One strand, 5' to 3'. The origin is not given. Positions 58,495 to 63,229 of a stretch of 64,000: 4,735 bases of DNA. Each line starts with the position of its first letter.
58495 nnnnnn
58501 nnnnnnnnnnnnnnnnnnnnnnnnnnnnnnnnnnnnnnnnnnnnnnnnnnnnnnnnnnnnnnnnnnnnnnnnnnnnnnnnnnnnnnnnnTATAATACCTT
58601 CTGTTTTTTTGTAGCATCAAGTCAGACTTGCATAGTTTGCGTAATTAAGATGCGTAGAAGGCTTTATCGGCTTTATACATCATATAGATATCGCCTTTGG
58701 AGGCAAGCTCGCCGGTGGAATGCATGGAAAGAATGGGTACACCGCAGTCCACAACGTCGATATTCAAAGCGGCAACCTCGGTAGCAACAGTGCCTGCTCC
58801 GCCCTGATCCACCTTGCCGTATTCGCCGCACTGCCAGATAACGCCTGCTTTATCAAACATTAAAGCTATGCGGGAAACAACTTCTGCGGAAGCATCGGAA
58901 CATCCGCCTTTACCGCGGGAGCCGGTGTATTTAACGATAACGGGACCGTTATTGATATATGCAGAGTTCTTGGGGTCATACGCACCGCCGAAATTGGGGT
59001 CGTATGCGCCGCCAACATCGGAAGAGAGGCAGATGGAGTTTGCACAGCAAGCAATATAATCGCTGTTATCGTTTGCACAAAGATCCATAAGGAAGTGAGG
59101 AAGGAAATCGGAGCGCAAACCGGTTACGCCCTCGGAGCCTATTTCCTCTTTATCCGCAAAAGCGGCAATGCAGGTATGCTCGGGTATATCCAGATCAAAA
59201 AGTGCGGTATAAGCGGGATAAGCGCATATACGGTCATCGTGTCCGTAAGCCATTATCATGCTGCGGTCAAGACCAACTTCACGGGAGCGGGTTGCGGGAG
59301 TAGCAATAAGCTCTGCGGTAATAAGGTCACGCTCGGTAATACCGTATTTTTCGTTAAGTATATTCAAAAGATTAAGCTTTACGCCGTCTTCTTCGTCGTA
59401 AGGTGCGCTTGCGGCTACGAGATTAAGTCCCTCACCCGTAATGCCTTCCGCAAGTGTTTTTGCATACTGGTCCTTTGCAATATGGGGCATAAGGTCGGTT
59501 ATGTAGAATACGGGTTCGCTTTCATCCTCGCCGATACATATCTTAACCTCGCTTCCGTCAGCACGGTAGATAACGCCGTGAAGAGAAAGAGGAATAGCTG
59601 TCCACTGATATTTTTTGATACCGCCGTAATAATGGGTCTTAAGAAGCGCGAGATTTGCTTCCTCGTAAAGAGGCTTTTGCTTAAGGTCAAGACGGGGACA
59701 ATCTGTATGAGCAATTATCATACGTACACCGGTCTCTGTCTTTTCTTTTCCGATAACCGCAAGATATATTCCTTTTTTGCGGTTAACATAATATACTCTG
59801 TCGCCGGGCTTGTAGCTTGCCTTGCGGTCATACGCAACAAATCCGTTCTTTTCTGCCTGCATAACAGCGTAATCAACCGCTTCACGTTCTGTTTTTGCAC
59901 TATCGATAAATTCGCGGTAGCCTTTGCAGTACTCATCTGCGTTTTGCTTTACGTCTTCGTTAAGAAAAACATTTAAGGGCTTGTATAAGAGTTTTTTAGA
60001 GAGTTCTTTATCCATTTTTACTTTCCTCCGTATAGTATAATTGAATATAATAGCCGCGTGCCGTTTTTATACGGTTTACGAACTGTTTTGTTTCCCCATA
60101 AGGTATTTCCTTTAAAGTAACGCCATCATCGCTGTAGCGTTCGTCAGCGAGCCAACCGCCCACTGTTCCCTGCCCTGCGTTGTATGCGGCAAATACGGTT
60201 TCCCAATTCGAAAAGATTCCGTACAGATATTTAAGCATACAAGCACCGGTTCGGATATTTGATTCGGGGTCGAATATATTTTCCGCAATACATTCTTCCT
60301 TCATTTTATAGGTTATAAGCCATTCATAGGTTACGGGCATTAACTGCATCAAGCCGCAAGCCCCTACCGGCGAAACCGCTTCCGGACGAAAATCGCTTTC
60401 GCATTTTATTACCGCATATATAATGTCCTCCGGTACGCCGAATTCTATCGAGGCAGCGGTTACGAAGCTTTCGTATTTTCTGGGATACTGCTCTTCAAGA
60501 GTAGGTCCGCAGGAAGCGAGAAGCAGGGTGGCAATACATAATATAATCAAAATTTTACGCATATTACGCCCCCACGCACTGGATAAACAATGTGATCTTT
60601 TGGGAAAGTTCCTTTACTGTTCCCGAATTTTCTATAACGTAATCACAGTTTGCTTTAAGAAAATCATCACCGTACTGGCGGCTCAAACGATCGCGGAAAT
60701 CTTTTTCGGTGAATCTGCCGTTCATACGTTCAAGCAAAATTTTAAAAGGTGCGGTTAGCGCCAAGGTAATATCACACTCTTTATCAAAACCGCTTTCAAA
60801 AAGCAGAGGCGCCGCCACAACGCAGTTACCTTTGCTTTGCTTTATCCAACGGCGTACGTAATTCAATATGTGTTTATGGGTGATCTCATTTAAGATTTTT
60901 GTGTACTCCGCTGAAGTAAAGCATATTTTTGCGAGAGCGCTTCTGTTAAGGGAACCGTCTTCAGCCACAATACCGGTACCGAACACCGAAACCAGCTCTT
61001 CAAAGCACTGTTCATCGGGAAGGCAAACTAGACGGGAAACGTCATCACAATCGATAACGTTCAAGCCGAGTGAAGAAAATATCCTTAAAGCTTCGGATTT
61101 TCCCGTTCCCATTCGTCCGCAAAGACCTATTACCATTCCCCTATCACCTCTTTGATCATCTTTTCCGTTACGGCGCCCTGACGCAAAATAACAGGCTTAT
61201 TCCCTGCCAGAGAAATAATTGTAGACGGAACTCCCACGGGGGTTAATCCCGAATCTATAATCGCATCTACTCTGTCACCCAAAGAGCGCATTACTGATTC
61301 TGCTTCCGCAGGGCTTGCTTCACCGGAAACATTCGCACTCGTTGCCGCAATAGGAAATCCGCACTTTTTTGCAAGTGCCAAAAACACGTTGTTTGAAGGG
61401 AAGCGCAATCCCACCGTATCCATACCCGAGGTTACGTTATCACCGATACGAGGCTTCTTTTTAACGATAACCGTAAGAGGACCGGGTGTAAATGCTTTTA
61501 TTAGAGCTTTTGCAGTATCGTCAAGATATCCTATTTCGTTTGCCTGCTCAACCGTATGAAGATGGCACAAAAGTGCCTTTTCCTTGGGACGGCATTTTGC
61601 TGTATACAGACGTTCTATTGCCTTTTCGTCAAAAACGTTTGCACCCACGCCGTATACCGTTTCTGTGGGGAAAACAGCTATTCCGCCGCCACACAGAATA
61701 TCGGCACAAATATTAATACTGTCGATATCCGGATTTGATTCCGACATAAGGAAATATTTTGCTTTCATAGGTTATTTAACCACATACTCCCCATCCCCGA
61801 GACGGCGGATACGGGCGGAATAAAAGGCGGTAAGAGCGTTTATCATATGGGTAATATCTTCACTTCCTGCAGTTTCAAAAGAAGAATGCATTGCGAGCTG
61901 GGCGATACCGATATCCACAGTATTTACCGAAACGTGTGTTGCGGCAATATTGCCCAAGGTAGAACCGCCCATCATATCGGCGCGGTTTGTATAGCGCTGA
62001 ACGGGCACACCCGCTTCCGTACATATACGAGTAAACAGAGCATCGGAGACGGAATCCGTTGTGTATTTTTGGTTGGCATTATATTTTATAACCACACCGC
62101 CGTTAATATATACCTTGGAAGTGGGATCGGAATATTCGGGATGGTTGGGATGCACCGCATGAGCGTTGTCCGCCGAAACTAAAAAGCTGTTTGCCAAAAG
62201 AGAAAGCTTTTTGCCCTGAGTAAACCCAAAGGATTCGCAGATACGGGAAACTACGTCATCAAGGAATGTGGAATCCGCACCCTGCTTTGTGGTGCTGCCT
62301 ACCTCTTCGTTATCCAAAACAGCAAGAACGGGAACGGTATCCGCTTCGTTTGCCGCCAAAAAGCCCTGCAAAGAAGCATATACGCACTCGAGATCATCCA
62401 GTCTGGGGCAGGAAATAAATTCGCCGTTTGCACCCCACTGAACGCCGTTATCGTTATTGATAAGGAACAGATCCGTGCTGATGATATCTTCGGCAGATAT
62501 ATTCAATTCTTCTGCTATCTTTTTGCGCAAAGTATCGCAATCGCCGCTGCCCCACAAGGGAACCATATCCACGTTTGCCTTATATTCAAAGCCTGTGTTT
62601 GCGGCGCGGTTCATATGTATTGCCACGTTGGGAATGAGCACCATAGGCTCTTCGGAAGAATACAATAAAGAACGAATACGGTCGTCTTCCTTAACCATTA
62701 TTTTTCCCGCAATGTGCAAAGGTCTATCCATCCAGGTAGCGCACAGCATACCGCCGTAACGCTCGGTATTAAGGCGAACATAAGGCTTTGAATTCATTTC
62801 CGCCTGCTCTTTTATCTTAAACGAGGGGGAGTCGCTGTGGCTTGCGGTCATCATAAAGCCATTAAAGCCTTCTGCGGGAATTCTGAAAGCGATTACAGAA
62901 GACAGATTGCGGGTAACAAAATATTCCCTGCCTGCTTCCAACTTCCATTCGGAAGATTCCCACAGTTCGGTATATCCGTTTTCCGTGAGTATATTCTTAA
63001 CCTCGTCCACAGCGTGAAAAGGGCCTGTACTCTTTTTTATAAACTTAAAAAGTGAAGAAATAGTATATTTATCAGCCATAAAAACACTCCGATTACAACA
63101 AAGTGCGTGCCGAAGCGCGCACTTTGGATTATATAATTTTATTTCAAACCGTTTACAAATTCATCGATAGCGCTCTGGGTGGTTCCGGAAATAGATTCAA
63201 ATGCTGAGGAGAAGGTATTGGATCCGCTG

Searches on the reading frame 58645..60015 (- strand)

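Call 82: search_protein_families(library=pfam, proteins=[window:58645-60015:-], max_evalue=0.0001)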
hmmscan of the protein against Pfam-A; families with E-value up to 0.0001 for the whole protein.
window:58645-60015:- (456 aa): 1 family
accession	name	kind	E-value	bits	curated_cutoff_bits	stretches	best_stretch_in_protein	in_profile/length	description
PF02127.20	Peptidase_M18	-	8.8e-80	269.1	24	1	36-454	1-432/432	Aminopeptidase I zinc metalloprotease (M18)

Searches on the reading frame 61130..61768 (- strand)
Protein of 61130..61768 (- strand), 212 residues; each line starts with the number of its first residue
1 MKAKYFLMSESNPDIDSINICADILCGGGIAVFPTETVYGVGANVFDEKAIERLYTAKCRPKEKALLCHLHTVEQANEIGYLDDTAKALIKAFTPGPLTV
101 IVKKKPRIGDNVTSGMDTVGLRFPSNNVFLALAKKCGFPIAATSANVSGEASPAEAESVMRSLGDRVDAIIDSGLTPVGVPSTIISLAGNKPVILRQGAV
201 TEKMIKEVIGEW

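Call 82: search_protein_families(library=pfam, proteins=[window:61130-61768:-], max_evalue=0.0001)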
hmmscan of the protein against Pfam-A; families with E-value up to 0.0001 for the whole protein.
window:61130-61768:- (212 aa): 1 family
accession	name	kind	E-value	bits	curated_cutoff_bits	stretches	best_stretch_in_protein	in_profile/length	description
PF01300.24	Sua5_yciO_yrdC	-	1.3e-54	184.8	25.1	1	24-198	2-178/178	Telomere recombination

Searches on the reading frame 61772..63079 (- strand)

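Call 82: search_protein_families(library=pfam, proteins=[window:61772-63079:-], max_evalue=0.0001)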
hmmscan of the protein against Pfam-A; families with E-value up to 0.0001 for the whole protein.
window:61772-63079:- (435 aa): 2 families
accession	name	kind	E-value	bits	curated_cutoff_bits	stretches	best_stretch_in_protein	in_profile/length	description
PF02127.20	Peptidase_M18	-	6.7e-119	398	24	1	13-420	1-432/432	Aminopeptidase I zinc metalloprotease (M18)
PF05343.19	Peptidase_M42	-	1.2e-06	28.3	23.2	1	315-413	198-290/292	M42 glutamyl aminopeptidase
